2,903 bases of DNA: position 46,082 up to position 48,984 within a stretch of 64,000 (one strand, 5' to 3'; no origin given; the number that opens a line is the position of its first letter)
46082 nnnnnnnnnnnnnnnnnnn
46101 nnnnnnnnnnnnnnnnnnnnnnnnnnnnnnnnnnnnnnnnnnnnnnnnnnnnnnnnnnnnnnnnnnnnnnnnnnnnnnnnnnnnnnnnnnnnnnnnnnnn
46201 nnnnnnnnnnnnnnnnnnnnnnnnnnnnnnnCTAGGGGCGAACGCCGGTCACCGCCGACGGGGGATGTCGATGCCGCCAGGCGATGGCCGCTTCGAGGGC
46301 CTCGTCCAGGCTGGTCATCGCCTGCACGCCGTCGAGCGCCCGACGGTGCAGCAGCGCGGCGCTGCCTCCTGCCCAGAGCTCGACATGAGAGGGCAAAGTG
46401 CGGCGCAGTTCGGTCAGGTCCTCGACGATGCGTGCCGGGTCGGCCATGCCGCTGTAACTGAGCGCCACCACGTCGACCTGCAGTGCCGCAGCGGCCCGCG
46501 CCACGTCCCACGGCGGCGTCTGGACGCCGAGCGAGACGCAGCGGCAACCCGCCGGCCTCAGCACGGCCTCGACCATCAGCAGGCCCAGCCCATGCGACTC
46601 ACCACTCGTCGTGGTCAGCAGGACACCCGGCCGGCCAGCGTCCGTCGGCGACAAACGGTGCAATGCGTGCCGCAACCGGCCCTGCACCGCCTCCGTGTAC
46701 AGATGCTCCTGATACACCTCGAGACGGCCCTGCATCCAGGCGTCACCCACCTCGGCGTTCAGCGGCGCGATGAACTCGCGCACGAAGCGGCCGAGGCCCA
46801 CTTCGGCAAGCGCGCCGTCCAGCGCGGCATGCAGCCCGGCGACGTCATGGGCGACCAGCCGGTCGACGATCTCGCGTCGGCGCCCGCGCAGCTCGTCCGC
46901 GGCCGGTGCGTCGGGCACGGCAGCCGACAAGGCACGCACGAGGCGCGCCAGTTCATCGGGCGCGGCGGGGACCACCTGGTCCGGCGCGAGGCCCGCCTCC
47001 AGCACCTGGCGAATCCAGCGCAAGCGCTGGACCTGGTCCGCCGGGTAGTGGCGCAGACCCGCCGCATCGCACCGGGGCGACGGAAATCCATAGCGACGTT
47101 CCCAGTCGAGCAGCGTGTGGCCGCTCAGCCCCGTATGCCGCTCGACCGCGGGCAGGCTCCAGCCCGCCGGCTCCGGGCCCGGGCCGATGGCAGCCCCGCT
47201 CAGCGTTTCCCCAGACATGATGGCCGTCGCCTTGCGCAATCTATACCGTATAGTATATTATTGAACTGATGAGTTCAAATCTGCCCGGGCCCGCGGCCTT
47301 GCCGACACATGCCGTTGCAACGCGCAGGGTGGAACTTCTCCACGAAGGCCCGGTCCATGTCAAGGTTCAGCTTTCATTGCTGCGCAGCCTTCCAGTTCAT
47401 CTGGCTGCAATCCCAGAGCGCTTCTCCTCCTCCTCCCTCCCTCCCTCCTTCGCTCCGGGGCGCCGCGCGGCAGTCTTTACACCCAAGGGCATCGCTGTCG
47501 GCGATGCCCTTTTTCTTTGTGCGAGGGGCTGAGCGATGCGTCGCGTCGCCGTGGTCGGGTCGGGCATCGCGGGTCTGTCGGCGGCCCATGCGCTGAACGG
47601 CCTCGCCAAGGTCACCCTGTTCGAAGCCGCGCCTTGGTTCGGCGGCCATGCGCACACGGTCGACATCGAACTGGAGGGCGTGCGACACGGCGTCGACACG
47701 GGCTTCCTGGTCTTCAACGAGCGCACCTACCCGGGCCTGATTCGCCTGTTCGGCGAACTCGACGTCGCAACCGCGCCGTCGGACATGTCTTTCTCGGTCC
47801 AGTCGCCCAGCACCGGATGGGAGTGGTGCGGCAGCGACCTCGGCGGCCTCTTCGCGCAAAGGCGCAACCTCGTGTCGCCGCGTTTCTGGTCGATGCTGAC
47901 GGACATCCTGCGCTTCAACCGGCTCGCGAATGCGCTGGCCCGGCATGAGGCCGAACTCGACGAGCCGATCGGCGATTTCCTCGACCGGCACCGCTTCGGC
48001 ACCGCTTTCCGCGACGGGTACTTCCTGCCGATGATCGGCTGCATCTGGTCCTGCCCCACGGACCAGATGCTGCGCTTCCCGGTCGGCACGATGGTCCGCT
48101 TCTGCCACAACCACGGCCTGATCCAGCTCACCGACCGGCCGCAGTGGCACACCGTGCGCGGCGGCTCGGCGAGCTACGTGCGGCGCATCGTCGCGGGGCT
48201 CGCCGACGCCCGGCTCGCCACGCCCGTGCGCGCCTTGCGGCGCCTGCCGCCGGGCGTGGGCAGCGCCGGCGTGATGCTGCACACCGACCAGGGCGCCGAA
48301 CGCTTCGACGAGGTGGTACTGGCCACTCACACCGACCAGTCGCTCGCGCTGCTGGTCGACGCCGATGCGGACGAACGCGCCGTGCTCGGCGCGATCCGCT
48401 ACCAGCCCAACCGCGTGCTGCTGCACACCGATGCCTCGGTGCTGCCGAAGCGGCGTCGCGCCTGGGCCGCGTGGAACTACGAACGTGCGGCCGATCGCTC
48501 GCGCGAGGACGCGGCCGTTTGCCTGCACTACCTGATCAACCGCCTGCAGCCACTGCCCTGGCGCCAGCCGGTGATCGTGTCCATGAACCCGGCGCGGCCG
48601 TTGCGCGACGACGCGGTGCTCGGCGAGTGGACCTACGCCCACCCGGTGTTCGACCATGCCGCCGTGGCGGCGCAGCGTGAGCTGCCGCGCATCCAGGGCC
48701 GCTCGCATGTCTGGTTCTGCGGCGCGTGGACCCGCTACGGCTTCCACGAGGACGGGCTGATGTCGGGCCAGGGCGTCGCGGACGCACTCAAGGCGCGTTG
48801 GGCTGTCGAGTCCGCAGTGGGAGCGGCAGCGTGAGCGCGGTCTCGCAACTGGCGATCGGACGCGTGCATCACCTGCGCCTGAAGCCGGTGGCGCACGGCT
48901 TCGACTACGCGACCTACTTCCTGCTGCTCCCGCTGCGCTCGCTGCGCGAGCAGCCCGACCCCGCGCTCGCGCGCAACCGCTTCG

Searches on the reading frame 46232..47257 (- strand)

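Call 19: search_protein_families(library=pfam, proteins=[window:46232-47257:-], max_evalue=0.001)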
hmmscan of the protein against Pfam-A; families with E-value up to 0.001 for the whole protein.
window:46232-47257:- (341 aa): 3 families
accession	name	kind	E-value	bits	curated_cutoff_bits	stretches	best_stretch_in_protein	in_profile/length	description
PF02310.24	B12-binding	-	1.5e-11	44.6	32.1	1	212-307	3-97/121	B12 binding domain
PF13411.12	MerR_1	-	6.9e-11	42.5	21.6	1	37-95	5-62/69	MerR HTH family regulatory protein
PF02607.22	B12-binding_2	-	6.9e-10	39.4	23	1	128-197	3-72/74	B12 binding domain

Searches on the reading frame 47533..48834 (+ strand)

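Call 19: search_protein_families(library=pfam, proteins=[window:47533-48834:+], max_evalue=0.001)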
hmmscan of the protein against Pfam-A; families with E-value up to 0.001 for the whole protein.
window:47533-48834:+ (433 aa): 4 families
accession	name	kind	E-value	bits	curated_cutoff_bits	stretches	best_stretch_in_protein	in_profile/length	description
PF01593.30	Amino_oxidase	-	7.9e-14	52.2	19.8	1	12-275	1-264/443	Flavin containing amine oxidoreductase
PF13450.12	NAD_binding_8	-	4.7e-11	43.3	21.9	1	7-76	1-68/68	NAD(P)-binding Rossmann-like domain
PF01266.30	DAO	-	4e-06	27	27.9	1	4-40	1-38/353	FAD dependent oxidoreductase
PF00890.30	FAD_binding_2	-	5.7e-05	22.9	20.4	1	5-41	2-39/414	FAD binding domain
